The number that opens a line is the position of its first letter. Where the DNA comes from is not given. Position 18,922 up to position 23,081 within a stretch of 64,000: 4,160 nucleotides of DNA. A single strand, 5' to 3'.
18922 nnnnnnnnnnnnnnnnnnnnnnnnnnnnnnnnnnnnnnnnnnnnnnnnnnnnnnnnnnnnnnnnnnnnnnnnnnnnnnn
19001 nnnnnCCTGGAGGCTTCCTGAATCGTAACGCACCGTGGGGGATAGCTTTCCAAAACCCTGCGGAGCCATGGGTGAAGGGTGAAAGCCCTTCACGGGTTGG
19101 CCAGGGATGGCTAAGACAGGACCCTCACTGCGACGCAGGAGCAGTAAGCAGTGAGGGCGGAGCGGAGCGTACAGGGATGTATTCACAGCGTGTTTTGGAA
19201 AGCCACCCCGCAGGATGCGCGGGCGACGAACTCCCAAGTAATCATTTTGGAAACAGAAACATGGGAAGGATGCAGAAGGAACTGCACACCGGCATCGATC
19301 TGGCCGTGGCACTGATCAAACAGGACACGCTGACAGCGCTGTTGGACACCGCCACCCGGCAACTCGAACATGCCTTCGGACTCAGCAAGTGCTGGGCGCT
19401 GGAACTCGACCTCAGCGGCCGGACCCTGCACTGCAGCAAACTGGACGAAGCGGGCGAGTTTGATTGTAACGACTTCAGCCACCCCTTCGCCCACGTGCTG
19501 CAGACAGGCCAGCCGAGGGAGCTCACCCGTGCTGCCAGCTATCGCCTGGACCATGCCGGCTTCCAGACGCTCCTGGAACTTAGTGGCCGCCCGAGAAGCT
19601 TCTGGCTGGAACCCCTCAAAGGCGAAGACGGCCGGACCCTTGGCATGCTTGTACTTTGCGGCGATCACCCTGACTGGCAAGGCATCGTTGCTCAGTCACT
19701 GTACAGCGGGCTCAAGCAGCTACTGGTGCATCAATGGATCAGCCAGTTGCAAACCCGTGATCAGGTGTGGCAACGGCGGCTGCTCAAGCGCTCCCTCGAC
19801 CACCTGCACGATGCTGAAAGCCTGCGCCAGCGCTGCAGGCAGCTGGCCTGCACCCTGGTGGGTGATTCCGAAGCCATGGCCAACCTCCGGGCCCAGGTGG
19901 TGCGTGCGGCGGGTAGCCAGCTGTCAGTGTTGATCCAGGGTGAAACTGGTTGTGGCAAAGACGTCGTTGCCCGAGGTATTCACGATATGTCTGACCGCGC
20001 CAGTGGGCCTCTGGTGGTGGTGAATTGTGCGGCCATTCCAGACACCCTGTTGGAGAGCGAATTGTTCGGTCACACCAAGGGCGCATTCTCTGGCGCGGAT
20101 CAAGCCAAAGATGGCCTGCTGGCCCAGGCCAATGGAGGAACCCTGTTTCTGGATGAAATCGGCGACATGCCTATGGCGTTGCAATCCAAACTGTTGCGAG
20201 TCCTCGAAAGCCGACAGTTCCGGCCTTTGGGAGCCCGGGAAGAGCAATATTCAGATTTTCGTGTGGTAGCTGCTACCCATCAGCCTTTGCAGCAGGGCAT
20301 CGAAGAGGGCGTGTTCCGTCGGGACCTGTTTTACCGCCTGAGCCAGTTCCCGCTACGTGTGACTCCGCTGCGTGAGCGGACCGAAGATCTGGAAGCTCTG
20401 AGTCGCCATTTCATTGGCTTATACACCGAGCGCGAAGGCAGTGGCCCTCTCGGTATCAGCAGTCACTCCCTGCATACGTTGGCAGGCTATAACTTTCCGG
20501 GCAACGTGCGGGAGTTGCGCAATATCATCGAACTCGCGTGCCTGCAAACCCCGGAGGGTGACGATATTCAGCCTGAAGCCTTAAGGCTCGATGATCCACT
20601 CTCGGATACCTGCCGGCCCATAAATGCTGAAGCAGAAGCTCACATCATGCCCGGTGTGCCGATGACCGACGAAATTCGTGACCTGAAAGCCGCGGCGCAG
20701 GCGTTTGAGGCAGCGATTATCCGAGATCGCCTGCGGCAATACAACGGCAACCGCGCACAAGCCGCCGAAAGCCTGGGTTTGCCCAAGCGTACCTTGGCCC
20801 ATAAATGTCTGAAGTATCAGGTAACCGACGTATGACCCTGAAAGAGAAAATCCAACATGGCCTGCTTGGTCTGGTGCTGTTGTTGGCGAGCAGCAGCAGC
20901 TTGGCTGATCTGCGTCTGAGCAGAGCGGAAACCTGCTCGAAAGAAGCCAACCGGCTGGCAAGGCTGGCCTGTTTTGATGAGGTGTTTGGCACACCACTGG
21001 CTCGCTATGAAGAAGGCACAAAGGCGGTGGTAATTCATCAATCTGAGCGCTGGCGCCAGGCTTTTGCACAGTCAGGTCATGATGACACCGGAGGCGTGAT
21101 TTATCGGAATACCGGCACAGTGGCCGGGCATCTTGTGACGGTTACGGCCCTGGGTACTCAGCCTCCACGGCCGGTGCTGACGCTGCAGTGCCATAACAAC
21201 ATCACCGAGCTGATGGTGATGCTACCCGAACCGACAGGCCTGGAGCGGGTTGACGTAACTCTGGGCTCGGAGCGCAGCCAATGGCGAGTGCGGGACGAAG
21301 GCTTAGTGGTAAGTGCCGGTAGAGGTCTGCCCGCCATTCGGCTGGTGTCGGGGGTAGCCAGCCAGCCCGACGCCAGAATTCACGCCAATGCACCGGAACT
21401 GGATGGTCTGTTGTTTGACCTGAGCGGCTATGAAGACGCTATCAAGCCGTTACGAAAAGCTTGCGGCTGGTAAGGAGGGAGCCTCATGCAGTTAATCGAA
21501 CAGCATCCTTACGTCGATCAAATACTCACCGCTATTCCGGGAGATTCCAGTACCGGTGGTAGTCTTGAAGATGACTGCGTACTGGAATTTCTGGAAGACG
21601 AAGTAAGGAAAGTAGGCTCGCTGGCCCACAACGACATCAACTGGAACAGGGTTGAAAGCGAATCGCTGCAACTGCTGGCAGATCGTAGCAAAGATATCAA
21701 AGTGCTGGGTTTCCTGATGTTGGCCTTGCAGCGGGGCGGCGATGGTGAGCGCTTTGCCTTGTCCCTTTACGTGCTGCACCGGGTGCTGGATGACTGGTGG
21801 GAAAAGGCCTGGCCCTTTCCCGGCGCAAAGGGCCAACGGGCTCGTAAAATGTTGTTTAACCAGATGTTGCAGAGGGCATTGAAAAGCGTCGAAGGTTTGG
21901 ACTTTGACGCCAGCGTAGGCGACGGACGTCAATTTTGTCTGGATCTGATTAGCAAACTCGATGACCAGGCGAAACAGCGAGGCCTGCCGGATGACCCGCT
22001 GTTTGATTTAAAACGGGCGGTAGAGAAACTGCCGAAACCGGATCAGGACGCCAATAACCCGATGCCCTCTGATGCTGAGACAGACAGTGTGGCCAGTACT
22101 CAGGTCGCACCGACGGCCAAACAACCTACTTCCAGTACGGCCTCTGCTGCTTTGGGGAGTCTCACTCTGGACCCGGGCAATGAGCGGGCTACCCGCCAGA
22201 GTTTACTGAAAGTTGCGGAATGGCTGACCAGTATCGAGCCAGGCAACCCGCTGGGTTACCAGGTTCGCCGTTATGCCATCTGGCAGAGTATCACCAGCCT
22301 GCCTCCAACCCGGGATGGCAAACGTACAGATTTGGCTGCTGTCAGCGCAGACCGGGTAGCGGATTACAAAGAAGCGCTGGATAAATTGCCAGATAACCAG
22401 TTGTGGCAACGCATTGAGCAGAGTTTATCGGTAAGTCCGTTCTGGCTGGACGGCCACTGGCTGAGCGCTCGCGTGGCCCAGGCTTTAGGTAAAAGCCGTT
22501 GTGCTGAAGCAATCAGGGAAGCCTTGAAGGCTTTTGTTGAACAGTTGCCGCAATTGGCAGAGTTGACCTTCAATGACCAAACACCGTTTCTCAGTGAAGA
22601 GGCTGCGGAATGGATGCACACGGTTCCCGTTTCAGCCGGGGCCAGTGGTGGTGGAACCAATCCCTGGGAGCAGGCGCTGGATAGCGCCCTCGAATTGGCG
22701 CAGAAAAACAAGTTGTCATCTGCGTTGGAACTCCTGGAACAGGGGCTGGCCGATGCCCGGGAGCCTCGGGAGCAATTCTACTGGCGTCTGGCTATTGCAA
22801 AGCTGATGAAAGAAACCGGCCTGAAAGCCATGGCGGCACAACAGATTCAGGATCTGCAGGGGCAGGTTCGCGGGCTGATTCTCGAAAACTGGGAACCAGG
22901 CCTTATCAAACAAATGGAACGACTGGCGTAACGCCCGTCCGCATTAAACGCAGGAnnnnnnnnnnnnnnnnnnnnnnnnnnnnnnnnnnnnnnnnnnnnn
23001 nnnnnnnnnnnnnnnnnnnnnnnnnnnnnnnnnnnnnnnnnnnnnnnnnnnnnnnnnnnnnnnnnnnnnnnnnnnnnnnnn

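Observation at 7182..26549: Complete T6SS structural core in exact Vibrio cholerae large-cluster order, but with no spike or tube genes in cis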

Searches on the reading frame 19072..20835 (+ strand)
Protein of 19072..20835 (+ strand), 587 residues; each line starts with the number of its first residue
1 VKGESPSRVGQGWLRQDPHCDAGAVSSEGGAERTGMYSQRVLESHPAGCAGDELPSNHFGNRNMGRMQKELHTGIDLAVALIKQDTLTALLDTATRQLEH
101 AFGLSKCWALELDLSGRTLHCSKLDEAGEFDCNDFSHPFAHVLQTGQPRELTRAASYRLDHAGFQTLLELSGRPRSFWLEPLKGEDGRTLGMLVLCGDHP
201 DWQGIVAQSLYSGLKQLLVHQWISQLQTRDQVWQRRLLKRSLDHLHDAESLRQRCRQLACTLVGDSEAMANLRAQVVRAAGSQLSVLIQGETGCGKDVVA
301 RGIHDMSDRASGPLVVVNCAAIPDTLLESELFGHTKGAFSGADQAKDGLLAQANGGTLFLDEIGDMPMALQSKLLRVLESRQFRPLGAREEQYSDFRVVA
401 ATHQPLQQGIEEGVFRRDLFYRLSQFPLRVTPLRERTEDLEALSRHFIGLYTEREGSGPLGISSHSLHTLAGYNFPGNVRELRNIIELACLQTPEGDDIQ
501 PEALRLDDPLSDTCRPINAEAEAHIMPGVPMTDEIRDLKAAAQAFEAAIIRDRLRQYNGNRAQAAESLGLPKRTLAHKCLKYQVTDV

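Call 4: search_protein_families(library=pfam, proteins=[window:19072-20835:+])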
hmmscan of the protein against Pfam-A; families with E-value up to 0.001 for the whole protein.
window:19072-20835:+ (587 aa): 8 families
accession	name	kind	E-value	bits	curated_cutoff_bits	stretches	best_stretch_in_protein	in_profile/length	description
PF00158.32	Sigma54_activat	-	8.8e-67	224.4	20.2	1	262-428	1-167/168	Sigma-54 interaction domain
PF14532.12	Sigma54_activ_2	-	3.6e-24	86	25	1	263-433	1-138/138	Sigma-54 interaction domain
PF25601.1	AAA_lid_14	-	1.2e-15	57.5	27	1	434-505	1-71/87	AAA+ ATPase lid domain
PF07728.20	AAA_5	-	1.7e-08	35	22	1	286-405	2-124/139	AAA domain (dynein-related subfamily)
PF02954.25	HTH_8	-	3.5e-06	27.1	22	1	545-582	5-42/42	Bacterial regulatory protein, Fis family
PF01590.32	GAF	-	1e-05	26.5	22.4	1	87-203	2-115/133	GAF domain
PF13185.12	GAF_2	-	1.4e-05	25.7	28.6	1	85-200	2-113/136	GAF domain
PF01078.27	Mg_chelatase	-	0.00026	20.9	20.3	0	341-385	93-137/207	Magnesium chelatase, subunit ChlI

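Call 63: search_protein_families(library=ncbifam, max_evalue=0.00001, proteins=[window:19072-20835:+])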
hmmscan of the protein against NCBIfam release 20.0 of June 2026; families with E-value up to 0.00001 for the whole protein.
window:19072-20835:+ (587 aa): 27 families (the best 25 are shown)
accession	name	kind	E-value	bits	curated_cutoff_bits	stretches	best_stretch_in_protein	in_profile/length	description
NF003451.0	PRK05022.1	equivalog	1.8e-94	317.3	476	1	237-576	168-502/512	nitric oxide reductase transcriptional regulator NorR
TIGR01818.1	ntrC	equivalog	8.7e-89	298.4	558.6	1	237-578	109-459/463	nitrogen regulation protein NR(I)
NF008469.0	PRK11361.1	equivalog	1.3e-88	297.7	714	1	234-585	121-457/461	acetoacetate metabolism transcriptional regulator AtoC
TIGR02915.1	PEP_resp_reg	equivalog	1.5e-82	277.8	502.6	1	258-583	137-443/445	PEP-CTERM-box response regulator transcription factor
NF041552.1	TF_PrdR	equivalog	3.7e-81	273.2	795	1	257-582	264-576/577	sigma-54 dependent transcriptional regulator PrdR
NF038308.1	RNA_repair_RtcR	equivalog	7.2e-81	272.6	650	1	249-576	169-505/530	RNA repair transcriptional activator RtcR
TIGR01817.1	nifA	equivalog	1.3e-79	268.4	528.85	1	220-516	159-450/534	nif-specific transcriptional activator NifA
TIGR02329.1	propionate_PrpR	equivalog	4.5e-78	263.1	499.2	1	244-576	196-521/526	propionate catabolism operon regulatory protein PrpR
NF050807.1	TransRegFlbDCaul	equivalog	1.3e-76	258.3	750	1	262-583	120-439/454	sigma-54-dependent transcriptional regulator FlbD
NF011953.0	PRK15424.1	equivalog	1.4e-73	248.3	703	1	242-578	201-530/538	propionate catabolism operon regulatory protein PrpR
NF011695.0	PRK15115.1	equivalog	1.6e-69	234.8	763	1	261-490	136-365/445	two-component system response regulator GlrR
NF007689.0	PRK10365.1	equivalog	5.6e-69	233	760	1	236-578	115-438/441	sigma-54-dependent response regulator transcription factor ZraR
TIGR02974.1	phageshock_pspF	equivalog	6.2e-69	232.8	443.55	1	262-577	1-331/336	phage shock protein operon transcriptional activator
NF041906.1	V4R_TF_MobR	exception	8e-69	232.5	999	1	262-581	234-543/544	phenol degradation transcriptional regulator MobR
NF008176.1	PRK10923.1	equivalog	5.4e-68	229.7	620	1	237-578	114-462/469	nitrogen regulation protein NR(I)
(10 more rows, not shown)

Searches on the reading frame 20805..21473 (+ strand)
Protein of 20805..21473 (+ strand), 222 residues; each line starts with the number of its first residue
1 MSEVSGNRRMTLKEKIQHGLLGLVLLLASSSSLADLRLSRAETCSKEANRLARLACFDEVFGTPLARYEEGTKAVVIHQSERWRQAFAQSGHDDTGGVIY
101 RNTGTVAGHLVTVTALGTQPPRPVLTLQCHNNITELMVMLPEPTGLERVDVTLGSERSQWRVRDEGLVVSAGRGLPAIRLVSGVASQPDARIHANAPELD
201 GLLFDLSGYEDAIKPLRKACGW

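Call 4: search_protein_families(library=pfam, proteins=[window:20805-21473:+])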
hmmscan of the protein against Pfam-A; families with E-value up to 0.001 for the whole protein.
window:20805-21473:+ (222 aa): 1 family
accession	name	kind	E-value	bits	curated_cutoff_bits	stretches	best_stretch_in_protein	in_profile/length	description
PF11319.13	VasI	-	1.4e-42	145.8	26.5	1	44-222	2-184/184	Type VI secretion system VasI, EvfG, VC_A0118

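Call 63: search_protein_families(library=ncbifam, max_evalue=0.00001, proteins=[window:20805-21473:+])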
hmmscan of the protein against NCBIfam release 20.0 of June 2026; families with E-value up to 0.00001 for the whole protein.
window:20805-21473:+ (222 aa): 1 family
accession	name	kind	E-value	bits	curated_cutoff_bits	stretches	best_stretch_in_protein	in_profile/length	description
TIGR03360.1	VI_minor_1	equivalog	8.4e-40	136.6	124.2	1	41-222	2-187/187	type VI secretion system-associated protein VasI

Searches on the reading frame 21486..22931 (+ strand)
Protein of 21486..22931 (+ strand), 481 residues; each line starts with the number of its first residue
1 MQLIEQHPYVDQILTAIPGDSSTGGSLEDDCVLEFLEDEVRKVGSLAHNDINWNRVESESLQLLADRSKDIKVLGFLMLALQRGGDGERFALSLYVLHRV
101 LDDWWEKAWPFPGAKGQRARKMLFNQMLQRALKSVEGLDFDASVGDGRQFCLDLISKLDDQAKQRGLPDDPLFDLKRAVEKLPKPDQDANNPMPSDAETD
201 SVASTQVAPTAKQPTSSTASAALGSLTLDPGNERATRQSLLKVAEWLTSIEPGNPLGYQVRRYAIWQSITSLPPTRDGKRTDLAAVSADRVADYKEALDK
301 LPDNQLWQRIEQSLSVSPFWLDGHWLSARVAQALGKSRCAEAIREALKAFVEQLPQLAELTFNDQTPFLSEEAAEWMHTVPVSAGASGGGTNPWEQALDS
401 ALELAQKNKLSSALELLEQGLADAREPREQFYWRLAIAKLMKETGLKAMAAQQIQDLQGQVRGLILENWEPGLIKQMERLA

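Call 4: search_protein_families(library=pfam, proteins=[window:21486-22931:+])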
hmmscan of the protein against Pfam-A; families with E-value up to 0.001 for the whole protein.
window:21486-22931:+ (481 aa): 2 families
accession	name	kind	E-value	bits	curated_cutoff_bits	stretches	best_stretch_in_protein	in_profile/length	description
PF16989.10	T6SS_VasJ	-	1.4e-78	264.4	26.2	1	232-480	3-254/255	Type VI secretion, EvfE, EvfF, ImpA, BimE, VC_A0119, VasJ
PF06812.17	ImpA_N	-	4.3e-20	72.4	26.9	1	14-127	1-117/119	ImpA, N-terminal, type VI secretion system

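Call 63: search_protein_families(library=ncbifam, max_evalue=0.00001, proteins=[window:21486-22931:+])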
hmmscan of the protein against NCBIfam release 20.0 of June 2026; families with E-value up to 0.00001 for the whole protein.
window:21486-22931:+ (481 aa): 2 families
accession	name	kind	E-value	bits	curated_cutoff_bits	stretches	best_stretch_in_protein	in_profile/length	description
TIGR03362.1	VI_chp_7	equivalog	1e-117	394.2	230.1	1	10-480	2-474/476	type VI secretion system protein TssA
TIGR03363.1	VI_chp_8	equivalog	7.1e-14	52.2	160.85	1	49-131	50-132/353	type VI secretion system protein TssA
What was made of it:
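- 21486..22931 (+): tssA/vasJ. PF06812 plus PF16989 (call 4); TIGR03362 394 bits (call 63)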
